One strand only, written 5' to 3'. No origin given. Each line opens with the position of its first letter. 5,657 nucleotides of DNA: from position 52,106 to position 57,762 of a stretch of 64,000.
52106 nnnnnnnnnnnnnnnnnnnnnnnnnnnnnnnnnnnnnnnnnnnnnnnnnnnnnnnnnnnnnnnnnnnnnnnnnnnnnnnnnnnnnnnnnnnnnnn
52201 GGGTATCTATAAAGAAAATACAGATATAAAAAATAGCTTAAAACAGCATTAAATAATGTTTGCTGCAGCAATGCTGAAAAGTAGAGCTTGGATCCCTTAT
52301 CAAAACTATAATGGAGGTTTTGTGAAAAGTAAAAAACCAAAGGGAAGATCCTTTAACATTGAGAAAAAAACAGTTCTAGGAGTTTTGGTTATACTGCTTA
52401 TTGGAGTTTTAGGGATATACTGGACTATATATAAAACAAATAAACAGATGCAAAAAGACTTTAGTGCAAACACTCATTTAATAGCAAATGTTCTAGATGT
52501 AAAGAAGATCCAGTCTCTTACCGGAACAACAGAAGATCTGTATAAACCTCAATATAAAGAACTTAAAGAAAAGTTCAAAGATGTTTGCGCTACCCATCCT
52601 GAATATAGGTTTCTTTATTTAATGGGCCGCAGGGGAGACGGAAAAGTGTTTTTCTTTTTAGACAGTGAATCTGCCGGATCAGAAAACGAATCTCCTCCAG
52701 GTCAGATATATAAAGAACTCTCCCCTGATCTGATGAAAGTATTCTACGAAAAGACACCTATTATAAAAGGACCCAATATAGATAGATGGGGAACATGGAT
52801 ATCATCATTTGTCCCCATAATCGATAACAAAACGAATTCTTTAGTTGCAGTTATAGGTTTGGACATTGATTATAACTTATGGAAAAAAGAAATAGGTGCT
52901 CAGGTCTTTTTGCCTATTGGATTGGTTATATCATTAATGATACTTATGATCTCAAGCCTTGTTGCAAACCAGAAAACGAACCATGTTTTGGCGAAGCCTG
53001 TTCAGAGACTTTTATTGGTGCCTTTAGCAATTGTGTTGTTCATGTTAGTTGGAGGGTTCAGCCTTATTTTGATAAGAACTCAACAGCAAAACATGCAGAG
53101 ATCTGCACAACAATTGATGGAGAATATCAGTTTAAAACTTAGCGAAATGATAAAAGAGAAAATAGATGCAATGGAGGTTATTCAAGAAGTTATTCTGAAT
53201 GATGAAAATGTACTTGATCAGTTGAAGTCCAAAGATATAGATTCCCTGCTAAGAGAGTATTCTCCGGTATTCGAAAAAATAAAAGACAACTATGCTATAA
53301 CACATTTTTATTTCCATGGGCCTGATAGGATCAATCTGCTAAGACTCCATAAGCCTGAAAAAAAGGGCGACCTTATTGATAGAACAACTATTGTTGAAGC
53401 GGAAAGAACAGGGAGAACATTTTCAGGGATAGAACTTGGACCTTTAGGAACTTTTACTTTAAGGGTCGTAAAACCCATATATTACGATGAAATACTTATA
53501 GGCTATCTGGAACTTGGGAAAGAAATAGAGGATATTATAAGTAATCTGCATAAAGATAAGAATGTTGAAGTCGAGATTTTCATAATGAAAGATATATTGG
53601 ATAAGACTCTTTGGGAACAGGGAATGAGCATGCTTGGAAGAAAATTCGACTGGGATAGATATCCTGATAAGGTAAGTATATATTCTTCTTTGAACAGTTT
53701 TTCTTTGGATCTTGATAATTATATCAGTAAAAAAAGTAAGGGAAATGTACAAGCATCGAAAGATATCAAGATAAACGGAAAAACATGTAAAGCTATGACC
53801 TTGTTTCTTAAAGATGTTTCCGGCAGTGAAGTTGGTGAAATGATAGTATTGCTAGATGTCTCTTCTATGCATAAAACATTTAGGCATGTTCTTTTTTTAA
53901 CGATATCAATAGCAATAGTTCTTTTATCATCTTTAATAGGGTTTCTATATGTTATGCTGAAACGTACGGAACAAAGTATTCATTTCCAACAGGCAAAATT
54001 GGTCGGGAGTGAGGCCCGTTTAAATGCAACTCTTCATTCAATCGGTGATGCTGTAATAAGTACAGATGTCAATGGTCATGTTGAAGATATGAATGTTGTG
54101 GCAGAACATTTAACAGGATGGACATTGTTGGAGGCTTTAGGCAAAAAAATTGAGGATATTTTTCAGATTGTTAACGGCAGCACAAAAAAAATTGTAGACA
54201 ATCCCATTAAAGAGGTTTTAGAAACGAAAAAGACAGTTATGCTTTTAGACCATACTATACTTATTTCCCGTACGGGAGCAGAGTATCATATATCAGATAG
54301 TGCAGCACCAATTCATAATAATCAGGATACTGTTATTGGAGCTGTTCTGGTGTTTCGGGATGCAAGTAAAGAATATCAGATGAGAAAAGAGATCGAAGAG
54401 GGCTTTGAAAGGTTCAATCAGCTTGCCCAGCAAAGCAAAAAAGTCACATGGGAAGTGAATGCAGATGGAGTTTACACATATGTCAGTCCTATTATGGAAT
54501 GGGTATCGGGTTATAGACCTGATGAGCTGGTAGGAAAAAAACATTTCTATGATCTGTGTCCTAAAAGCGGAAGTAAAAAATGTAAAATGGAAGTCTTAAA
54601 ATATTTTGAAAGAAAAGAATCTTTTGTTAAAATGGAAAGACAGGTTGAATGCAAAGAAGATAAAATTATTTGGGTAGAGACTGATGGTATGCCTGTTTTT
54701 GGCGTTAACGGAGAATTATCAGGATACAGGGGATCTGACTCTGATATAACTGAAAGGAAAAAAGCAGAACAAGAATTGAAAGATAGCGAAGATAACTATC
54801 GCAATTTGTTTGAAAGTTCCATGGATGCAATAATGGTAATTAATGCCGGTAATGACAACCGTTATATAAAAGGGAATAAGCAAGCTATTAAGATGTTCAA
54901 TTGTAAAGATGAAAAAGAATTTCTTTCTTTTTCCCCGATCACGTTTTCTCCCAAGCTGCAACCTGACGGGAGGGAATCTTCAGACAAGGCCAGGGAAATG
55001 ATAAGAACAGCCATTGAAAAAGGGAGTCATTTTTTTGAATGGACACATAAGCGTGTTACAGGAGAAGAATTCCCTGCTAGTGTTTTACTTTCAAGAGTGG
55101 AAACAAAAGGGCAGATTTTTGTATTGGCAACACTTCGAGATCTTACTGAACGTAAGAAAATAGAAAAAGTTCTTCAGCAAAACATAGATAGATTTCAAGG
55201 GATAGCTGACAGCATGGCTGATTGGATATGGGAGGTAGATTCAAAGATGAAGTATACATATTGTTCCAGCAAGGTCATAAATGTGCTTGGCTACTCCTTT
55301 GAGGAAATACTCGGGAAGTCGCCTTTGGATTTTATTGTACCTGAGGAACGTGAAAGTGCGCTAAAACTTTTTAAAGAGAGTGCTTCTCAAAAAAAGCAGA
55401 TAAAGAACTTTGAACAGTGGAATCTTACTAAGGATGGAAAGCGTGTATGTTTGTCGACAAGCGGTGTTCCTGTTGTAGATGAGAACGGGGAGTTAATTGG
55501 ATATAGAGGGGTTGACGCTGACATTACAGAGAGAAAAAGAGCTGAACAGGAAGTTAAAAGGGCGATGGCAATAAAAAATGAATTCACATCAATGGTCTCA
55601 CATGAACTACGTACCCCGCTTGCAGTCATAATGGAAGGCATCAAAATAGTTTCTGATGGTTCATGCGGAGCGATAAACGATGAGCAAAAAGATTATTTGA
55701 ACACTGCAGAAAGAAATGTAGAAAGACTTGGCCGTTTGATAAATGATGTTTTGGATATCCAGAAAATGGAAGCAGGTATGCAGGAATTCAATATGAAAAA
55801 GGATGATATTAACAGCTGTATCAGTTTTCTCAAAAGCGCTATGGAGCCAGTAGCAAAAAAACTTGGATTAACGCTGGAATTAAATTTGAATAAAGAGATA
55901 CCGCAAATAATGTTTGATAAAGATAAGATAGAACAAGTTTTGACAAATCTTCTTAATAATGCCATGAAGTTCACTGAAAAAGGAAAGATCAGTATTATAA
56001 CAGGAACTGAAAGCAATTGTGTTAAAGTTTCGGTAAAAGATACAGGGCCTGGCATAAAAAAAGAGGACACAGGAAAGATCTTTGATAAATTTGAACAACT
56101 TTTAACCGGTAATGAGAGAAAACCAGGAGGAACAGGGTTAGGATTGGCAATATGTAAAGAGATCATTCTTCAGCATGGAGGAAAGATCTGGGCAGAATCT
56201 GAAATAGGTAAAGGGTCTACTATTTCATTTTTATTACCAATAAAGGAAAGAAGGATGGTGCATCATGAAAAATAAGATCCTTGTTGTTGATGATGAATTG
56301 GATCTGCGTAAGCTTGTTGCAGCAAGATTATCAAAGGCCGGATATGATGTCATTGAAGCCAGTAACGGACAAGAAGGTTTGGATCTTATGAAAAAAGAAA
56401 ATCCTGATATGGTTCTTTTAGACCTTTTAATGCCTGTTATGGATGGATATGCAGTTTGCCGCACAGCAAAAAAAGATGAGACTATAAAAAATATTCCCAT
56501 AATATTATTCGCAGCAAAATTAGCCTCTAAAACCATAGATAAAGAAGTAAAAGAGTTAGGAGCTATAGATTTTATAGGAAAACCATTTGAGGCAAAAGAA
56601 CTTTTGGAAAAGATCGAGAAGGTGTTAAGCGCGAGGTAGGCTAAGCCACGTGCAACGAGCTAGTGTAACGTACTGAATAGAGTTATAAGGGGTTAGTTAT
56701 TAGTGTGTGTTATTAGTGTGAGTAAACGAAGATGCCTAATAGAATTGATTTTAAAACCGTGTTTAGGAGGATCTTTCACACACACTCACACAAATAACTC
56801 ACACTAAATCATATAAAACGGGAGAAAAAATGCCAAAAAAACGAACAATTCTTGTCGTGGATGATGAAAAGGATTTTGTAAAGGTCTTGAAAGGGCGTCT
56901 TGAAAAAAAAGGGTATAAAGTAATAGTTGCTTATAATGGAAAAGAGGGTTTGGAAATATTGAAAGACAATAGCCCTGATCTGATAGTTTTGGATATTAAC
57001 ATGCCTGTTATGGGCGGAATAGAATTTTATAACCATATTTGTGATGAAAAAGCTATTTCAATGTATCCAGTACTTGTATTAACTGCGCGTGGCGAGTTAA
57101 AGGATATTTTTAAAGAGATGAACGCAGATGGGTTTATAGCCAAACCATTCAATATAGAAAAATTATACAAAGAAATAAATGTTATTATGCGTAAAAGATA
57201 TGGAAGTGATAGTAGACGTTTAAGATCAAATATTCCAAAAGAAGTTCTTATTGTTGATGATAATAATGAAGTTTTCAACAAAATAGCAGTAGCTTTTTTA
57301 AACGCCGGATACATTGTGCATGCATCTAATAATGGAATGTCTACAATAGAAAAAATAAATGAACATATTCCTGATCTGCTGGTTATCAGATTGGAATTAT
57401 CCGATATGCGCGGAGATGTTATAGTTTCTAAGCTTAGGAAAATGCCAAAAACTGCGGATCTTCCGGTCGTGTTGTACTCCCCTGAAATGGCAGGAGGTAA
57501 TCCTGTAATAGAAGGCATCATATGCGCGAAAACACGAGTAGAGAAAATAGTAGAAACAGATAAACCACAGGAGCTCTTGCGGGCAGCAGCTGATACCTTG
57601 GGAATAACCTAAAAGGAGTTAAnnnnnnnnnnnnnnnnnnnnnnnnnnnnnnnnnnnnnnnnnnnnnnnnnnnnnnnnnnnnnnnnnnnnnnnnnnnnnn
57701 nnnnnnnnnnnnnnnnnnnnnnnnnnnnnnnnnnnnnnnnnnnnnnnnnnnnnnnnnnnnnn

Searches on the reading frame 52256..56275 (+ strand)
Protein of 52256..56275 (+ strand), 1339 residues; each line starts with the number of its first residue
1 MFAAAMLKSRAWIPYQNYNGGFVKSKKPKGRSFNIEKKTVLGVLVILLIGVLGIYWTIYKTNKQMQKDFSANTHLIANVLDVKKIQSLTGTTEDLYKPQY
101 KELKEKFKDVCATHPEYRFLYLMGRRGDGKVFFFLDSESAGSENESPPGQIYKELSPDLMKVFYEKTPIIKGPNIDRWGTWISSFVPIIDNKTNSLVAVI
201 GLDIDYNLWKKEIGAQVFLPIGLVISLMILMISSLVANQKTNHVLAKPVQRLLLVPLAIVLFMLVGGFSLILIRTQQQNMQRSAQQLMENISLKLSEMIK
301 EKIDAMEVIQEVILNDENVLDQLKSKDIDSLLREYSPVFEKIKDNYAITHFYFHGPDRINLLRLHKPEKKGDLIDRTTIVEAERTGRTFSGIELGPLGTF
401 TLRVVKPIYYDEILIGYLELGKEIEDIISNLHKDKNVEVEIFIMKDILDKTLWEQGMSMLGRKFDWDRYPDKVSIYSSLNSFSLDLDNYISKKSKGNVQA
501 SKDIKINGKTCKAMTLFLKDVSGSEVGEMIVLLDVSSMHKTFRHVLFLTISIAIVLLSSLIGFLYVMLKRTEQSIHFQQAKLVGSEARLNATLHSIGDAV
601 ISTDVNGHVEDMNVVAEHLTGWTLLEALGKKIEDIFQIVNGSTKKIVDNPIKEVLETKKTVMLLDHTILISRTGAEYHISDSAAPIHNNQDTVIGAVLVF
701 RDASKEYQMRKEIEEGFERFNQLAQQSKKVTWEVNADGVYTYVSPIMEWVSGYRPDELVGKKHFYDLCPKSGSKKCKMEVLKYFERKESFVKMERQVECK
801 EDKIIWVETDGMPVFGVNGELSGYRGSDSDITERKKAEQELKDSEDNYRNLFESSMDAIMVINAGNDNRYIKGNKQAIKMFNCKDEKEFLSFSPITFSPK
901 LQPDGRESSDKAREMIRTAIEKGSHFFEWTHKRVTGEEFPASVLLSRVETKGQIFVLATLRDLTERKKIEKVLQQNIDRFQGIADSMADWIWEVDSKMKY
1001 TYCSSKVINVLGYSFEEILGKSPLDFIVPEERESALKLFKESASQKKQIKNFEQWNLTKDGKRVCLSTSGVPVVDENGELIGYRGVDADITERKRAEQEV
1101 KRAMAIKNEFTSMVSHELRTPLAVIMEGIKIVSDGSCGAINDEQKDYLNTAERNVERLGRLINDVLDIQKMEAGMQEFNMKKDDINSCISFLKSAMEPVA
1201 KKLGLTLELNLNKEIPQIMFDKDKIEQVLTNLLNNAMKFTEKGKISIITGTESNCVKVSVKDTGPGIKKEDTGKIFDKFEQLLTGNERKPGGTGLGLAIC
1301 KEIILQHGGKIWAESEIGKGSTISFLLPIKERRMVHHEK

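Call 15: search_protein_families(library=pfam, max_evalue=0.001, proteins=[window:52256-56275:+])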
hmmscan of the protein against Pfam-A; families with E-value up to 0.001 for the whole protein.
window:52256-56275:+ (1339 aa): 9 families
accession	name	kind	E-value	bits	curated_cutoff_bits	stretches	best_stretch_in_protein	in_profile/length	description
PF08448.16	PAS_4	-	2.5e-36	124.7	23.1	3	985-1095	2-110/110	PAS fold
PF13426.13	PAS_9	-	3.2e-36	124.2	27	3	989-1092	2-103/103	PAS domain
PF00989.32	PAS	-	7.3e-35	119.8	22.6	3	979-1085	2-108/113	PAS fold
PF02518.31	HATPase_c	-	1.9e-29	102.8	26.4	1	1221-1330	2-110/111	Histidine kinase-, DNA gyrase B-, and HSP90-like ATPase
PF08447.18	PAS_3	-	5.9e-24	84.6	25.6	2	1001-1086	2-88/89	PAS fold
PF00512.31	HisKA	-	6.2e-18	65.1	26.9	1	1107-1174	2-66/66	His Kinase A (phospho-acceptor) domain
PF13188.13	PAS_8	-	4.8e-16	58.4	21.8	2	848-890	3-43/65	PAS domain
PF14827.12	dCache_3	-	1.8e-15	57.6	25.7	1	286-539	3-239/239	Double sensory domain of two-component sensor kinase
PF08670.17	MEKHLA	-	0.00092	19.6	23.7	0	841-884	23-65/143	MEKHLA domain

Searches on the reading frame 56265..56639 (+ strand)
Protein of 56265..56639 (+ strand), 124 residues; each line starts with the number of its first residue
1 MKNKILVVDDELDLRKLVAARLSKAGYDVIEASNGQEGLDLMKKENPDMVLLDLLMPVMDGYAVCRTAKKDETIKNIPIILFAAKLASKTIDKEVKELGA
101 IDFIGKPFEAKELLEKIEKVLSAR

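Call 16: search_protein_families(library=pfam, max_evalue=0.001, proteins=[window:56265-56639:+])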
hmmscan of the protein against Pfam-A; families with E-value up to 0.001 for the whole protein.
window:56265-56639:+ (124 aa): 1 family
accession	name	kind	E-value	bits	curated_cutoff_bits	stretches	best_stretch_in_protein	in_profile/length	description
PF00072.30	Response_reg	-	7.9e-26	90.8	30.2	1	5-118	1-111/111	Response regulator receiver domain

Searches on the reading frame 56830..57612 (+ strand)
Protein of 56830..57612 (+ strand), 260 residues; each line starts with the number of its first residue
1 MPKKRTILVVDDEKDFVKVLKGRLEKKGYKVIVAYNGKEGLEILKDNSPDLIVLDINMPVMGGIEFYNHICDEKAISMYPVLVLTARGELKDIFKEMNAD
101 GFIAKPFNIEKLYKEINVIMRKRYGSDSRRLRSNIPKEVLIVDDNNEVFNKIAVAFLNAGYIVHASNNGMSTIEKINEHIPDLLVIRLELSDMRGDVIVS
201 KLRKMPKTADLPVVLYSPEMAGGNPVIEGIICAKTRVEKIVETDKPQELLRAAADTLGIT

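Call 16: search_protein_families(library=pfam, max_evalue=0.001, proteins=[window:56830-57612:+])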
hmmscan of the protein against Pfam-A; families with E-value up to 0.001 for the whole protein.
window:56830-57612:+ (260 aa): 1 family
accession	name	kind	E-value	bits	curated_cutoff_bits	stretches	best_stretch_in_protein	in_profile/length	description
PF00072.30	Response_reg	-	5.2e-38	130.1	30.2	2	7-116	1-110/111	Response regulator receiver domain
